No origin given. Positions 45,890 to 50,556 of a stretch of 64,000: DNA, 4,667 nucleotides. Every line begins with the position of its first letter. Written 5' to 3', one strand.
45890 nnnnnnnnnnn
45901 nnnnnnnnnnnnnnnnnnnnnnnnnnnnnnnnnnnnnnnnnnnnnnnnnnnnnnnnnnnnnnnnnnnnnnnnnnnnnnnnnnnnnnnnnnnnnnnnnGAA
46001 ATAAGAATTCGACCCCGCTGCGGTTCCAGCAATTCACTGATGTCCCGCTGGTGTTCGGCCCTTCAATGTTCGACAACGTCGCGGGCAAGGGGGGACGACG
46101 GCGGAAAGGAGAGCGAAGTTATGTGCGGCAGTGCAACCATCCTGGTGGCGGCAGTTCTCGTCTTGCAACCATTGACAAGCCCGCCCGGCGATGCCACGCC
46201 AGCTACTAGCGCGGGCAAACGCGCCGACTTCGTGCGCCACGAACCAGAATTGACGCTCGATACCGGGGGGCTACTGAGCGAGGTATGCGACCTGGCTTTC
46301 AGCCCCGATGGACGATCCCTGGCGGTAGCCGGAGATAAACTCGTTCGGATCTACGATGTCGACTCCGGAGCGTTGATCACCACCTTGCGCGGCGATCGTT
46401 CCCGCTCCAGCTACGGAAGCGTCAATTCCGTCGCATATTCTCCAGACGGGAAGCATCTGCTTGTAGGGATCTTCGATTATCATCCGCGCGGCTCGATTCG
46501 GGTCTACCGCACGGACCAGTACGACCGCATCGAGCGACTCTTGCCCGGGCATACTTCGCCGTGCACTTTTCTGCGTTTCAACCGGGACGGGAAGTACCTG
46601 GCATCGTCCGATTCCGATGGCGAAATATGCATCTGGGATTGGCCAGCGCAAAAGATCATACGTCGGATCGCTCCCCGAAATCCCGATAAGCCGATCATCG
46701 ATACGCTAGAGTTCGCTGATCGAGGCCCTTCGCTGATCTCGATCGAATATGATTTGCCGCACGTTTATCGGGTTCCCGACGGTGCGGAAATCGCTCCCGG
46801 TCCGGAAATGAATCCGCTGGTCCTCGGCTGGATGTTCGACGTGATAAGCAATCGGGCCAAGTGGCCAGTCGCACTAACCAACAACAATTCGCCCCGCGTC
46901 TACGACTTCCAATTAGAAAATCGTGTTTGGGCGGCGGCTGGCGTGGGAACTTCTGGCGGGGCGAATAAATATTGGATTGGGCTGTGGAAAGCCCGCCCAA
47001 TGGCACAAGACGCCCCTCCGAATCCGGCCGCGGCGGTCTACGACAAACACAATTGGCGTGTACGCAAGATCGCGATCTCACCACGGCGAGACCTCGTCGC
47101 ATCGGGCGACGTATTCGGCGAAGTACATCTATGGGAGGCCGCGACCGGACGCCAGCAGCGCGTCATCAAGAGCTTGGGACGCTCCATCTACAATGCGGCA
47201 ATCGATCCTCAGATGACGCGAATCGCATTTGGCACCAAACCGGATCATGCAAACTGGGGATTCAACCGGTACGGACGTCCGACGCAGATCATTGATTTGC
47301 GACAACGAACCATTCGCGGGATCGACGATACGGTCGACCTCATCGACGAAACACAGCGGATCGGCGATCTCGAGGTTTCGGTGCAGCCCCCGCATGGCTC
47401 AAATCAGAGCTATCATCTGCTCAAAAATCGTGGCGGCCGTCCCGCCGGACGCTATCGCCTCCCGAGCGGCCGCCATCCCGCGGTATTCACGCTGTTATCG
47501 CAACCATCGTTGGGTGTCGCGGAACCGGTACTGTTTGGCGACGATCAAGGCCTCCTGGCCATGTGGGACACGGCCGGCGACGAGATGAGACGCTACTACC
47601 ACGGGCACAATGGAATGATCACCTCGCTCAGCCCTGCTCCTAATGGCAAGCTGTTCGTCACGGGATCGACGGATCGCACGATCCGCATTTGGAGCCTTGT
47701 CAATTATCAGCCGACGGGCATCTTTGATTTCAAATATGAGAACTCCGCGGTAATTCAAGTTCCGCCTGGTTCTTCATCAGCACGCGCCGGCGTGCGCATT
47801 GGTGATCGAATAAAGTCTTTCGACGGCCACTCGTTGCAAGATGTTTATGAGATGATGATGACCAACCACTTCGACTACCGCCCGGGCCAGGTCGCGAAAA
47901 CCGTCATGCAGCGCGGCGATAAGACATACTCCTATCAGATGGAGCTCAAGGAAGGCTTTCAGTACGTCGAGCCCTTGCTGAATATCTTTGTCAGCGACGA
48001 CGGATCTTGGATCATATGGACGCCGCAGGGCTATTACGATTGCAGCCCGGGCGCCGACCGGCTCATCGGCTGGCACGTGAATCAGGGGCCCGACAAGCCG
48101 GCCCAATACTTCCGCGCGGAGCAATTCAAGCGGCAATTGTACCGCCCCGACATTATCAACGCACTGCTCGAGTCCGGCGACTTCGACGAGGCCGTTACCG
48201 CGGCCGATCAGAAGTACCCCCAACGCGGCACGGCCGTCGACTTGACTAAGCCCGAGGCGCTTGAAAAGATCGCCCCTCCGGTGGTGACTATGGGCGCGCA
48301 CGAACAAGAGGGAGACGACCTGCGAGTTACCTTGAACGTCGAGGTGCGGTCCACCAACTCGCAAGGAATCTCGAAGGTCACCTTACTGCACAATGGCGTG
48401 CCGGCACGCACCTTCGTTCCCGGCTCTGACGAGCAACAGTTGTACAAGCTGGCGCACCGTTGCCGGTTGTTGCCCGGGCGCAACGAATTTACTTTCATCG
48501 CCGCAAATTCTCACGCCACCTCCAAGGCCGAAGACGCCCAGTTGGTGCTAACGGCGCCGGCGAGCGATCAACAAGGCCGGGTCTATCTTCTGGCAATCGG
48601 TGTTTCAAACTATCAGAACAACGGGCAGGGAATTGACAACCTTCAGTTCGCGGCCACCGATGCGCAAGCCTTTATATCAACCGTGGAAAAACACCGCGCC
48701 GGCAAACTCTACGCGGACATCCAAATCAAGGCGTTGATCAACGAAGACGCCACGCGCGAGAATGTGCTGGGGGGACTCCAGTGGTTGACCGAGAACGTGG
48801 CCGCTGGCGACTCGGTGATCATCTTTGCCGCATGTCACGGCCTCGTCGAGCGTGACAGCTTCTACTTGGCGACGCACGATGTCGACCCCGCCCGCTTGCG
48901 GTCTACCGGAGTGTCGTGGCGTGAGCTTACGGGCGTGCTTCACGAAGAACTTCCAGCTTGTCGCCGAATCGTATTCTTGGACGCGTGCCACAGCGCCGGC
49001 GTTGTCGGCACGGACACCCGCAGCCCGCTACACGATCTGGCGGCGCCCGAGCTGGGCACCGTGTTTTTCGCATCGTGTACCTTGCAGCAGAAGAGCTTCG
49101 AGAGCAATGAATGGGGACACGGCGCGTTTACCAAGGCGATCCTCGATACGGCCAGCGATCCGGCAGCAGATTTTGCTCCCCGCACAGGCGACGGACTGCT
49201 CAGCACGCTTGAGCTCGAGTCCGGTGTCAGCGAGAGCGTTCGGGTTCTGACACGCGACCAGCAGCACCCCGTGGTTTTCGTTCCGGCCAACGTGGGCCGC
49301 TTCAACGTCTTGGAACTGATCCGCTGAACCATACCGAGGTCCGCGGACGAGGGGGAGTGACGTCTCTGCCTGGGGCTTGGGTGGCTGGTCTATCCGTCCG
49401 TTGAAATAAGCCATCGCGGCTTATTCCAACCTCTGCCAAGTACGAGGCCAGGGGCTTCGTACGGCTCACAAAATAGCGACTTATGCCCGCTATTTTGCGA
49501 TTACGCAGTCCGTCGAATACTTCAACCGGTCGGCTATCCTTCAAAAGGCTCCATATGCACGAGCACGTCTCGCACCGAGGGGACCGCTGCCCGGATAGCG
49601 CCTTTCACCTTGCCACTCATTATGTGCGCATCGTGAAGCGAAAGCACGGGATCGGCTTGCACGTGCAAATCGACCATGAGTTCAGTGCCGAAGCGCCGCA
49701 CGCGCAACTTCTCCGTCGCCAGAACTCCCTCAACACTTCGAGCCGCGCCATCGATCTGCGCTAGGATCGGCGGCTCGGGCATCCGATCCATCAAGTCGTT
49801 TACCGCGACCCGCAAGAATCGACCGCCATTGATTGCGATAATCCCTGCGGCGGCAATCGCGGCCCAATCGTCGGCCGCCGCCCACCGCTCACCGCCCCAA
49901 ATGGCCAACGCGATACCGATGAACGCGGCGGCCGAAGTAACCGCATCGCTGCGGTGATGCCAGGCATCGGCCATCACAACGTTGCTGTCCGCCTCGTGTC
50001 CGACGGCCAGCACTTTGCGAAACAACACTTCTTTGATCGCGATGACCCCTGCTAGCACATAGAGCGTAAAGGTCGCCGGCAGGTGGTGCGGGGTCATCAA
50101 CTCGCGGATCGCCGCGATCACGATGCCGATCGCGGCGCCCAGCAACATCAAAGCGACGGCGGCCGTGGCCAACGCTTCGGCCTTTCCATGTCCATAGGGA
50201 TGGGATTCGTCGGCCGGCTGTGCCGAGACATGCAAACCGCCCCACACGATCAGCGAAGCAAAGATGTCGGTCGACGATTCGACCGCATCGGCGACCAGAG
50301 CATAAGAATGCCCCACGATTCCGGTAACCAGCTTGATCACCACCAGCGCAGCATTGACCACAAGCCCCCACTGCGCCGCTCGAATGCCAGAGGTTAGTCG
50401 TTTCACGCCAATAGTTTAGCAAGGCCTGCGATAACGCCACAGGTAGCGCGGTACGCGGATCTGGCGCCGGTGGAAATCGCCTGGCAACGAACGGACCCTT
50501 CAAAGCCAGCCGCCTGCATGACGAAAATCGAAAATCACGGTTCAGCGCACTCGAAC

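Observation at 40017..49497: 9.4-kb cassette of six secreted-protein genes bracketed by direct copies of one structured element, inserted right after ilvB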

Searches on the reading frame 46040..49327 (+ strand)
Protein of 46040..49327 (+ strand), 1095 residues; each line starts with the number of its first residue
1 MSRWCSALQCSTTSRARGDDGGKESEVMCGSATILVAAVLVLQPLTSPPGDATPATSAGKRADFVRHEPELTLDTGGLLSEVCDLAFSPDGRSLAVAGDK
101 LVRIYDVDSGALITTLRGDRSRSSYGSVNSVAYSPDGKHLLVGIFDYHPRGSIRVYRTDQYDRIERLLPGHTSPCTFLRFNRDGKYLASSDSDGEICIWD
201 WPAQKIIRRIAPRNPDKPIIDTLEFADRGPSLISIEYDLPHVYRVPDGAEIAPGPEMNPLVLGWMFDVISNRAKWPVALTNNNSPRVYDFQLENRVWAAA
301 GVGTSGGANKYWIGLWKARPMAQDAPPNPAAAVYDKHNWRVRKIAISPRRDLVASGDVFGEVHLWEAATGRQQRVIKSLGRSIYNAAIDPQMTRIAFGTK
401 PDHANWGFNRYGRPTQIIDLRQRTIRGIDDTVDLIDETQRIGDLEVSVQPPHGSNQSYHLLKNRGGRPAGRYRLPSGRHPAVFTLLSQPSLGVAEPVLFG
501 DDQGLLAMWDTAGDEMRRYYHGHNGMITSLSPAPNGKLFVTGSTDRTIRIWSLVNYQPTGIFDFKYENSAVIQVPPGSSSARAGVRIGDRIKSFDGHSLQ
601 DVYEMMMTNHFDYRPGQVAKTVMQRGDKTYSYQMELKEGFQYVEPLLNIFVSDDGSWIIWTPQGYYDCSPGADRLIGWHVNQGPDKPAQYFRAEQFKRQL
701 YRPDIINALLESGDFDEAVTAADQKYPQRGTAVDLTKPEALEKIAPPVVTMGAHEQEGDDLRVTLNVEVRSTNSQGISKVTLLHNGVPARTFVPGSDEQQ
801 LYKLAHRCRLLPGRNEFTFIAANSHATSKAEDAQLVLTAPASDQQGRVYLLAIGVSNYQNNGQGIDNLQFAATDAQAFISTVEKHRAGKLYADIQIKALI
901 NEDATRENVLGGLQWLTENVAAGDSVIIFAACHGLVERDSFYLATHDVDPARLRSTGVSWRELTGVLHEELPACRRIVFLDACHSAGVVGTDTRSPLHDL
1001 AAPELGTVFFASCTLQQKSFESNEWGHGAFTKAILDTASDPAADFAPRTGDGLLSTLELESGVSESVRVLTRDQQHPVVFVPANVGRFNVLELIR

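Call 9: search_protein_families(library=pfam, proteins=[window:46040-49327:+], max_evalue=0.01)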
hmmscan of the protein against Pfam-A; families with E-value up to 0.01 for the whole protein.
window:46040-49327:+ (1095 aa): 33 families (the best 25 are shown)
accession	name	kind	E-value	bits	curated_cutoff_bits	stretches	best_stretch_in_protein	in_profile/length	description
PF25173.1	Beta-prop_WDR3_1st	-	2.9e-31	109.1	154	3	126-234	30-130/184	WDR3 first beta-propeller domain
PF25174.1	Beta-prop_THOC3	-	3.8e-31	108.5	305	3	80-232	89-228/272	THOC3 beta-propeller domain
PF00400.38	WD40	-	7.5e-31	105.7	27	3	519-552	6-39/39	WD domain, G-beta repeat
PF24817.1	WD40_WDHD1_1st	-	9.6e-25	87.8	109.9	2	152-212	201-262/291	WDHD1 first WD40 domain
PF24814.1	WD40_Prp19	-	9.7e-23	81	320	2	80-238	92-241/281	Prp19 WD40 domain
PF23414.1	Beta-prop_EML_2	-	7e-21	75.2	90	1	85-208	45-160/266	Echinoderm microtubule-associated protein second beta-propeller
PF24807.1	WD40_CDC20-Fz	-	4e-19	69.5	200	2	81-205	53-168/292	CDC20/Fizzy WD40 domain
PF25175.1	Beta-prop_WDR5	-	1e-17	64.8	250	1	81-231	54-193/296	WDR5 beta-propeller domain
PF25168.1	Beta-prop_WDR36-Utp21_2nd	-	3.2e-16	60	84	3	507-564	223-280/335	WDR36/Utp21 second beta-propeller domain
PF23409.1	Beta-prop_EML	-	2.8e-14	53.7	88.2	2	497-574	170-247/267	Echinoderm microtubule-associated protein first beta-propeller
PF25172.1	Beta-prop_WDR3_2nd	-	7.5e-14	52.1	140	2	81-201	1-109/293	WDR3 second beta-propeller domain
PF24796.1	WDR55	-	7.7e-14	51.8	200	1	128-212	10-93/296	WDR55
PF12894.13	ANAPC4_WD40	-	1.6e-13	51.1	22.9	0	151-221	17-84/91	Anaphase-promoting complex subunit 4 WD40 domain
PF25391.1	WD40_Gbeta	-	4.3e-11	42.8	150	1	506-558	166-218/340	G protein beta WD-40 repeat protein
PF24805.1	EIF3I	-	6e-11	42.5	200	1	518-555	46-83/324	EIF3I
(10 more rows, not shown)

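Call 35: search_protein_families(library=ncbifam, proteins=[window:46040-49327:+], max_evalue=0.01)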
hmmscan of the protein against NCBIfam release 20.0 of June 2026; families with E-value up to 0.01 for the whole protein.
window:46040-49327:+ (1095 aa): 3 families
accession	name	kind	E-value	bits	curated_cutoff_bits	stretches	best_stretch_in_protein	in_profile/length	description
NF047832.1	caspase_w_EACC1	subfamily_domain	2e-21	76.5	140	1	852-1059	5-200/211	caspase, EACC1-associated type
TIGR02037.1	degP_htrA_DO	subfamily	0.00079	18.5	416.2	1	569-638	261-329/434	Do family serine endopeptidase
NF041199.1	trx7_PDZ_seleno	equivalog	0.0095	14.9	300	0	568-641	204-277/390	Trx7/PDZ domain-containing (seleno)protein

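Call 93: search_protein_families(library=padloc, proteins=[window:46121-49327:+], max_evalue=0.01)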
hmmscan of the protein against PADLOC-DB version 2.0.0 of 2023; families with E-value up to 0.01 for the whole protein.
window:46121-49327:+ (1068 aa): 2 families
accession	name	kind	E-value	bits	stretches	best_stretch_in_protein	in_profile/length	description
PDLC02919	HEAT-ARM_XIII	-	2.3e-07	26.6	2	488-532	203-243/1972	-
PDLC02987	caspase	-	0.00013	19.3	1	822-1005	4-157/453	-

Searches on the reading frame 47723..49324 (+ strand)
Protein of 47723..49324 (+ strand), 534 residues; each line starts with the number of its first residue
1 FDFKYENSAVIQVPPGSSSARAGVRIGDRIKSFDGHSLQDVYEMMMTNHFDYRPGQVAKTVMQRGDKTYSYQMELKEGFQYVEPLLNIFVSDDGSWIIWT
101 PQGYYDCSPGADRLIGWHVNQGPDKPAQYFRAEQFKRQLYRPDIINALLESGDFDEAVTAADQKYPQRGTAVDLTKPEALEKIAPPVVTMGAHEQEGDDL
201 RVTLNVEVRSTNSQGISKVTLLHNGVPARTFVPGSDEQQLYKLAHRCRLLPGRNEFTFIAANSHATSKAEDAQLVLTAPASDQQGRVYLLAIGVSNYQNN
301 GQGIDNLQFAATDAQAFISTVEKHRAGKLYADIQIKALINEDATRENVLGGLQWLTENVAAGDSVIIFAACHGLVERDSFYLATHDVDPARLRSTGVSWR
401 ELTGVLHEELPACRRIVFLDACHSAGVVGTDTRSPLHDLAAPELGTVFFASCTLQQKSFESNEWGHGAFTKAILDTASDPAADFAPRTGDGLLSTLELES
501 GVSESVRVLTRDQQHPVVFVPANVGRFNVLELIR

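Call 34: search_protein_families(library=pfam, proteins=[window:47723-49324:+], max_evalue=0.1)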
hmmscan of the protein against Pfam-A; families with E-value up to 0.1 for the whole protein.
seq(534 aa): 3 families
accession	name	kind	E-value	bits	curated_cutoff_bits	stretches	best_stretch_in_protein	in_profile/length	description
PF00656.27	Peptidase_C14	-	8.7e-10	39.1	21.4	1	290-482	5-196/233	Caspase domain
PF17820.7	PDZ_6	-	0.0001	22.4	27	1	12-41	4-33/54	PDZ domain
PF13180.12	PDZ_2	-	0.00011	22.8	27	1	9-74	15-79/80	PDZ domain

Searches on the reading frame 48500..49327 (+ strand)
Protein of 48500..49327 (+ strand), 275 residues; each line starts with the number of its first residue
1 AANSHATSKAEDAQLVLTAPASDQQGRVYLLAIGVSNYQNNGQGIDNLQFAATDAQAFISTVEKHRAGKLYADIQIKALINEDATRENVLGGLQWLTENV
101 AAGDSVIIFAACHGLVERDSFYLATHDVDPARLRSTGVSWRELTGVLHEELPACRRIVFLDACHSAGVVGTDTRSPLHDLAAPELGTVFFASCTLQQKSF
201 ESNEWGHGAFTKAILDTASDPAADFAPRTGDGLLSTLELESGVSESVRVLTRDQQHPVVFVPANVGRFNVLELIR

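Call 87: search_solved_structures(query=window:48500-49327:+, max_evalue=0.01, show_alignments=1)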
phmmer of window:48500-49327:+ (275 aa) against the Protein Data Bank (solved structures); distinct sequences matched with E-value up to 0.01: 0.

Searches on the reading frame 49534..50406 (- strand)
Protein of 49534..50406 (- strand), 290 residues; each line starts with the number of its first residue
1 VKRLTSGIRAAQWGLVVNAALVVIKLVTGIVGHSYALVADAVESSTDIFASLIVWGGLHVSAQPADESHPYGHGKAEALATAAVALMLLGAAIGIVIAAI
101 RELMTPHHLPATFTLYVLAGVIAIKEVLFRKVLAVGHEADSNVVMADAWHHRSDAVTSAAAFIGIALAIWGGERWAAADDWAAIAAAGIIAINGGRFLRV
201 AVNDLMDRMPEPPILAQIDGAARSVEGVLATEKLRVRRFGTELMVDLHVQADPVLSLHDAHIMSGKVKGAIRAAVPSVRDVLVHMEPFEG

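Call 9: search_protein_families(library=pfam, proteins=[window:49534-50406:-], max_evalue=0.01)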
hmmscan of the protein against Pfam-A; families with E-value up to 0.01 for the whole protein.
window:49534-50406:- (290 aa): 2 families
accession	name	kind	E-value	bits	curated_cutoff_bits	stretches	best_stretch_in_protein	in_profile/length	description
PF01545.26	Cation_efflux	-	6.9e-40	137.4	26.6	1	15-206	5-198/198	Cation efflux family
PF16916.11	ZT_dimer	-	6e-18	65.1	26.7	1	212-288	3-78/78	Dimerisation domain of Zinc Transporter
